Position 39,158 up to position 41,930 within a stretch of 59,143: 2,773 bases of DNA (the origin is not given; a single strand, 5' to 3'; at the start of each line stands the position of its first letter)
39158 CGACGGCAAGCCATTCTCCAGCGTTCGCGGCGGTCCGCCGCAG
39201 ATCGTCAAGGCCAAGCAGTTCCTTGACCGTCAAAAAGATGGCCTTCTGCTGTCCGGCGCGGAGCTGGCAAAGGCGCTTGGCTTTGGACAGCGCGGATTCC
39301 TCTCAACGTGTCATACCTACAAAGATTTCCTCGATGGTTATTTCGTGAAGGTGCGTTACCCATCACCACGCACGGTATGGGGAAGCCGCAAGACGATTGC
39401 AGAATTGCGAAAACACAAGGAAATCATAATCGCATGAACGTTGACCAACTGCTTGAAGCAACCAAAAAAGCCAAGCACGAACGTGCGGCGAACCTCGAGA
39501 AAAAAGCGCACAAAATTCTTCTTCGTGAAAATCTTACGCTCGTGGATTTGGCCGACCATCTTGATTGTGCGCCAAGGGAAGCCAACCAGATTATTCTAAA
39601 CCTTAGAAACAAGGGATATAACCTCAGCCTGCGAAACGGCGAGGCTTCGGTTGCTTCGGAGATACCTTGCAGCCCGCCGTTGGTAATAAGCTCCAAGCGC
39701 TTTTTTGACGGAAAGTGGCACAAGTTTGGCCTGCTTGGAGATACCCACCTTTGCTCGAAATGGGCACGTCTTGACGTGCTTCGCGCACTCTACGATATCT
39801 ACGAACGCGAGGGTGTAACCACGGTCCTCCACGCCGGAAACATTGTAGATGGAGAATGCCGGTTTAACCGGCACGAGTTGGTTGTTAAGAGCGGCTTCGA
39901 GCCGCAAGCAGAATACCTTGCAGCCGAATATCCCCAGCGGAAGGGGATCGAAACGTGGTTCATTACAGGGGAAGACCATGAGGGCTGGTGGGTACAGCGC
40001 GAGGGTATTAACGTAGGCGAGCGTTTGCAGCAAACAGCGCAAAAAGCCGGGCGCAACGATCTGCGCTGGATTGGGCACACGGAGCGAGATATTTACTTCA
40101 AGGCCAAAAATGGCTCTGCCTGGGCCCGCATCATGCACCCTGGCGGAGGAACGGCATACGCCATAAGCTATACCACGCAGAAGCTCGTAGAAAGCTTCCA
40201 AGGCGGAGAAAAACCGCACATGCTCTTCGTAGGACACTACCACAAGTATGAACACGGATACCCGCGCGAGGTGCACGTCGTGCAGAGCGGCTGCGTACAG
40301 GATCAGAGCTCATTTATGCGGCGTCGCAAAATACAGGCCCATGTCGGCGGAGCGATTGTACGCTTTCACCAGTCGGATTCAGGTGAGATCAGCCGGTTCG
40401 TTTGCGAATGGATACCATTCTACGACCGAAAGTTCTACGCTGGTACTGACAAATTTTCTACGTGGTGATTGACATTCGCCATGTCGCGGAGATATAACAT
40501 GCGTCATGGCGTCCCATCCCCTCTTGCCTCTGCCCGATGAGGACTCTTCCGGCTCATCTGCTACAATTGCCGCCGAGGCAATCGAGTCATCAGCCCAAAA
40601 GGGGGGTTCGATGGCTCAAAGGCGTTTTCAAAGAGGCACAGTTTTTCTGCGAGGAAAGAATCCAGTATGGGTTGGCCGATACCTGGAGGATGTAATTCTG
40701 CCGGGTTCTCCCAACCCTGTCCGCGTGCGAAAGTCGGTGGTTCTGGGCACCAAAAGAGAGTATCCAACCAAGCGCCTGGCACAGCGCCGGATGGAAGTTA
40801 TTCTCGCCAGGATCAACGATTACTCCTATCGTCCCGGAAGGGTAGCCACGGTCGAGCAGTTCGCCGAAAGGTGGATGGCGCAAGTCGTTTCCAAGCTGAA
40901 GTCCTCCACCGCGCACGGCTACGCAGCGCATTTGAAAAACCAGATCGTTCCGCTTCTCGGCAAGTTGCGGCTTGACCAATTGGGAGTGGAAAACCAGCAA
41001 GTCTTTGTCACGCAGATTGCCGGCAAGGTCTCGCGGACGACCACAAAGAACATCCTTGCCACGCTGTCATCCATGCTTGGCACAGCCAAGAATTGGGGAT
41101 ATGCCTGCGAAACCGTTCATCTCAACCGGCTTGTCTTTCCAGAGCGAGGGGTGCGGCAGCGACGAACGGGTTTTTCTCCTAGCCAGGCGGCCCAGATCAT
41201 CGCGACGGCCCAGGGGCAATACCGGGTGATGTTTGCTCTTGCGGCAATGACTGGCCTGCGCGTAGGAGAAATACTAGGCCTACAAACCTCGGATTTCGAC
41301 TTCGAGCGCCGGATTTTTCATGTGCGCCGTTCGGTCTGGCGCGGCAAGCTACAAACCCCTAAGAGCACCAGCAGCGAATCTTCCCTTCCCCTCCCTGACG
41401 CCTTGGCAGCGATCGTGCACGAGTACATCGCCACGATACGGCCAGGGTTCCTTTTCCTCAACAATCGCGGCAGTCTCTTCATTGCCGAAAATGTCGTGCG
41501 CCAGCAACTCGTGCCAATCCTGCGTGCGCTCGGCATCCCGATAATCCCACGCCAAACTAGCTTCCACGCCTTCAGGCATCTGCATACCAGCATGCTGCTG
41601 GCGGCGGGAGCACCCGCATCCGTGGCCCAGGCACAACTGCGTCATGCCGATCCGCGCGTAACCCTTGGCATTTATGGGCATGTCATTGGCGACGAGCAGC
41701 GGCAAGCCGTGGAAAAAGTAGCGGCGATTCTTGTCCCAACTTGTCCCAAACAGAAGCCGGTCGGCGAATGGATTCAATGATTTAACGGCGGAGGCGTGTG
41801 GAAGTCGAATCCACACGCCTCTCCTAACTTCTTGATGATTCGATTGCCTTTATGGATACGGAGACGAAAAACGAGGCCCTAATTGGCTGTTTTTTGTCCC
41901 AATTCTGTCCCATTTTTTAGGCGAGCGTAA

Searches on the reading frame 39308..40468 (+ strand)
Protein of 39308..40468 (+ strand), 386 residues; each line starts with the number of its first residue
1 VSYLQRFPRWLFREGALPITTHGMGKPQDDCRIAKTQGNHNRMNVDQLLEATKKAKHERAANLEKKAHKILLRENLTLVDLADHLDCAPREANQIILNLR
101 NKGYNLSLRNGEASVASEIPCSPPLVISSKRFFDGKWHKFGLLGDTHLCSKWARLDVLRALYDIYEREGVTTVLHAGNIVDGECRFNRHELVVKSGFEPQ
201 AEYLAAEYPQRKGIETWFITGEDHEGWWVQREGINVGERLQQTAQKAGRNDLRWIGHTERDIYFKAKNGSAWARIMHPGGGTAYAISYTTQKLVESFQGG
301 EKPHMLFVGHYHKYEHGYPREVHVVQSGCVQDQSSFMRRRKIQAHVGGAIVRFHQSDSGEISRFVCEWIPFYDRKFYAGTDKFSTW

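Call 8: search_protein_families(library=phrogs, proteins=[window:39308-40468:+], max_evalue=0.001)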
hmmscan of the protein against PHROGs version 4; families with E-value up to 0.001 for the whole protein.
window:39308-40468:+ (386 aa): 0 families

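Call 72: search_protein_families(library=pfam, proteins=[window:39308-40468:+], max_evalue=0.01)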
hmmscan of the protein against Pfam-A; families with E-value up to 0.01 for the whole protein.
window:39308-40468:+ (386 aa): 2 families
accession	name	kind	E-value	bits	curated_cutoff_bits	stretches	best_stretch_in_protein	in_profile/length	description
PF00149.33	Metallophos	-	2.5e-05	25.2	21.5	1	139-314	2-191/191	Calcineurin-like phosphoesterase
PF12850.12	Metallophos_2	-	4.6e-05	23.9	27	1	139-333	2-138/154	Calcineurin-like phosphoesterase superfamily domain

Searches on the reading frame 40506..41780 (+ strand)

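Call 8: search_protein_families(library=phrogs, proteins=[window:40506-41780:+], max_evalue=0.001)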
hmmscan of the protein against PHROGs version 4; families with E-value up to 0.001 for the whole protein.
window:40506-41780:+ (424 aa): 3 families
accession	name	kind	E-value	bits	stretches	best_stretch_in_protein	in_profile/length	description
phrog_1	-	integration and excision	3.6e-58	199.3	1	51-409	120-451/611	integrase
phrog_216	-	integration and excision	3.4e-30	106.2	1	182-410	17-241/301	integrase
phrog_7685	-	integration and excision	1.1e-11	45.8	1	286-409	123-239/240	integrase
